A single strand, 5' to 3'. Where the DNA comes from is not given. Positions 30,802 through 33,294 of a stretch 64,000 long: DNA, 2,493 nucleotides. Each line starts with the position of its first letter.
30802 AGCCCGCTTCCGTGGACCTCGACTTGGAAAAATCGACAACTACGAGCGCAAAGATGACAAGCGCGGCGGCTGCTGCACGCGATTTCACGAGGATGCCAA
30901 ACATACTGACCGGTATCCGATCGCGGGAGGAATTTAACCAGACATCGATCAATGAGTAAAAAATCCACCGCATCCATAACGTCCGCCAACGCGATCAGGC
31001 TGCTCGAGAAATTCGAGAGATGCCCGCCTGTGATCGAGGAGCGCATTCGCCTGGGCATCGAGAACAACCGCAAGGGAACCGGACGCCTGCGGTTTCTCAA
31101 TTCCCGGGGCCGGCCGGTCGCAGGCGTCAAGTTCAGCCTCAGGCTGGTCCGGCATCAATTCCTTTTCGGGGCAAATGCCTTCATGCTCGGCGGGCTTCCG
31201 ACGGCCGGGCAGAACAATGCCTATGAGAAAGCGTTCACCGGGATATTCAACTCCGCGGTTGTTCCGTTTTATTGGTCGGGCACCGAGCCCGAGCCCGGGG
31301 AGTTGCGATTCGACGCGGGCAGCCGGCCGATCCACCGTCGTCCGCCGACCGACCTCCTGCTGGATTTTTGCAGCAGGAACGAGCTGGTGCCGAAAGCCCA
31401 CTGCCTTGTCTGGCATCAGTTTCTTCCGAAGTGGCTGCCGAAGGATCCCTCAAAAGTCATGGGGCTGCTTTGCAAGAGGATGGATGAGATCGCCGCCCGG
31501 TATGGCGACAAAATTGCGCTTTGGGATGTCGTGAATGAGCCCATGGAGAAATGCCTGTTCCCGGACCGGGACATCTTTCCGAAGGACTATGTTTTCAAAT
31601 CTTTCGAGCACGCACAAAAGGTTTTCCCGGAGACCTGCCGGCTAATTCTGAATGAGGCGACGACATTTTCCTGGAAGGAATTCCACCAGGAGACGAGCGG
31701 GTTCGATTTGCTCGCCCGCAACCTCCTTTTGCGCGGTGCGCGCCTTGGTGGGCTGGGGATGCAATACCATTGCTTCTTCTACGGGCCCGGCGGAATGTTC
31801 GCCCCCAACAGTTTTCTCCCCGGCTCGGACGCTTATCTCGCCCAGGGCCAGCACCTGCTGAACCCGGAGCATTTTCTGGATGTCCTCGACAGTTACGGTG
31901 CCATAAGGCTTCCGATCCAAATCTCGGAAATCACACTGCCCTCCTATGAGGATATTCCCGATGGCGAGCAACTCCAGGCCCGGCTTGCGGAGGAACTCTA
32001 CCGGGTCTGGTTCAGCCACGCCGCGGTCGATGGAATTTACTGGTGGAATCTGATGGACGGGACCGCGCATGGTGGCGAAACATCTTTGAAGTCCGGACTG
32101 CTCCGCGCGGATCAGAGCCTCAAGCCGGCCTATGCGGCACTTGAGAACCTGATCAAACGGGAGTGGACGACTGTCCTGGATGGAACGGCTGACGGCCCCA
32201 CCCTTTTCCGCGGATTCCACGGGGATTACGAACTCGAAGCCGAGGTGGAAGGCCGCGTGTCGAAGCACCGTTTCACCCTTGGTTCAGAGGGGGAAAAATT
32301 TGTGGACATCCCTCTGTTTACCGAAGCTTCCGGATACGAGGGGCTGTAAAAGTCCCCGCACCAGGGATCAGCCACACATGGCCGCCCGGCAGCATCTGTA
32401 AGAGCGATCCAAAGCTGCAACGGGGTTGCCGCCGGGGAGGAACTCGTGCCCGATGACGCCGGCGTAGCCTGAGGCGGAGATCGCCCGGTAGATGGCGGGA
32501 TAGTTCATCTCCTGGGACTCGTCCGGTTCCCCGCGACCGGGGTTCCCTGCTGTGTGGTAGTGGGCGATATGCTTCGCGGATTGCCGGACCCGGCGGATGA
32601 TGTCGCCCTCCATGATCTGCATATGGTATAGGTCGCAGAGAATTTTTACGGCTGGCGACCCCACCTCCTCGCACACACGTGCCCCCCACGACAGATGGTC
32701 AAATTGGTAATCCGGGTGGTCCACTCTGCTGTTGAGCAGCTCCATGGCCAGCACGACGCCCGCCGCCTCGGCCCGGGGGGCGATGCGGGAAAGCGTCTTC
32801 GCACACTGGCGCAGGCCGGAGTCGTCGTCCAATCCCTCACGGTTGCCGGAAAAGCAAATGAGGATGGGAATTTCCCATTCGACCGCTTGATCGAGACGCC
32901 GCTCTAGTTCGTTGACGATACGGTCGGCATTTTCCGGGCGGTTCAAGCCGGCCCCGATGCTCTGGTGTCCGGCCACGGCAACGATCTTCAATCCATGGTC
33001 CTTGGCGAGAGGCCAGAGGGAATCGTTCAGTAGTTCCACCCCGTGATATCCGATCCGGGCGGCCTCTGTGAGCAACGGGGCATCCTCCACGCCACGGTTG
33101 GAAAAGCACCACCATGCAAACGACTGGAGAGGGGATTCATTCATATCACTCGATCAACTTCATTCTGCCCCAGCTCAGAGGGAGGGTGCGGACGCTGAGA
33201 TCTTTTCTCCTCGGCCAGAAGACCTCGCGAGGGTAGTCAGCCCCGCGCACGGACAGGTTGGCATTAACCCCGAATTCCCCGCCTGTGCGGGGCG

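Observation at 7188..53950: Recurrent 12-bp palindrome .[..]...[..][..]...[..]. marks at least nine promoter-proximal intergenic sites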

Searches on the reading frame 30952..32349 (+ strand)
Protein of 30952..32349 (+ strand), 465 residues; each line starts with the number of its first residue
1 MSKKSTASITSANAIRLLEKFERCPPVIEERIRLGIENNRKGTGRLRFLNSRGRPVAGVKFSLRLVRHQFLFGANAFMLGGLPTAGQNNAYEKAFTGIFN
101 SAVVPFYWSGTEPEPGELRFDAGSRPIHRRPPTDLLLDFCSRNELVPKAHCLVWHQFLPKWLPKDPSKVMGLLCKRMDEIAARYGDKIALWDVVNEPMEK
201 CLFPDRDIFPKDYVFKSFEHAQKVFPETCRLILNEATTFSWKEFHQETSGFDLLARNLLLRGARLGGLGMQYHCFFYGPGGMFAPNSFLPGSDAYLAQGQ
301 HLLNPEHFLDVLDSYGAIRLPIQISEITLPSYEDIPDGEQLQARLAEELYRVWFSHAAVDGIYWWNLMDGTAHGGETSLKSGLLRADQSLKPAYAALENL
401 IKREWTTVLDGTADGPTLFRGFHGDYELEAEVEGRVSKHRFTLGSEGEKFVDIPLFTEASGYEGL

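Call 7: search_protein_families(library=pfam, proteins=[window:30952-32349:+], max_evalue=0.001)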
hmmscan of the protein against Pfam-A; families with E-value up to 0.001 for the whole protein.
window:30952-32349:+ (465 aa): 1 family
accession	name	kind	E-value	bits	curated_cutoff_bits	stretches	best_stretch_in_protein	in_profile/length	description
PF00331.26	Glyco_hydro_10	-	1.3e-24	87.4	22.1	1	133-397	62-308/311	Glycosyl hydrolase family 10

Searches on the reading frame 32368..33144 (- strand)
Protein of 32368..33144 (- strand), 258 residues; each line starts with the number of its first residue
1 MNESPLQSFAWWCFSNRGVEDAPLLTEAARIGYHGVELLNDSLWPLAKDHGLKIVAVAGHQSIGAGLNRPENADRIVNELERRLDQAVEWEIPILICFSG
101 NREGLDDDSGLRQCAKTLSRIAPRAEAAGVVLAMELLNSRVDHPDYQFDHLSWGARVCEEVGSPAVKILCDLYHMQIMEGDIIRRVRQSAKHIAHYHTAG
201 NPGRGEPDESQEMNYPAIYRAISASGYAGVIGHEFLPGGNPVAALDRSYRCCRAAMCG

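Call 8: search_protein_families(library=pfam, proteins=[window:32368-33144:-], max_evalue=0.001)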
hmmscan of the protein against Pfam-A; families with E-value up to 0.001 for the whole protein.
window:32368-33144:- (258 aa): 1 family
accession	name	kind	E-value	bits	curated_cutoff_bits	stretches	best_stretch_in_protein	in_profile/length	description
PF01261.30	AP_endonuc_2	-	1.3e-31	110.6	31.1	1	27-248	3-242/249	Xylose isomerase-like TIM barrel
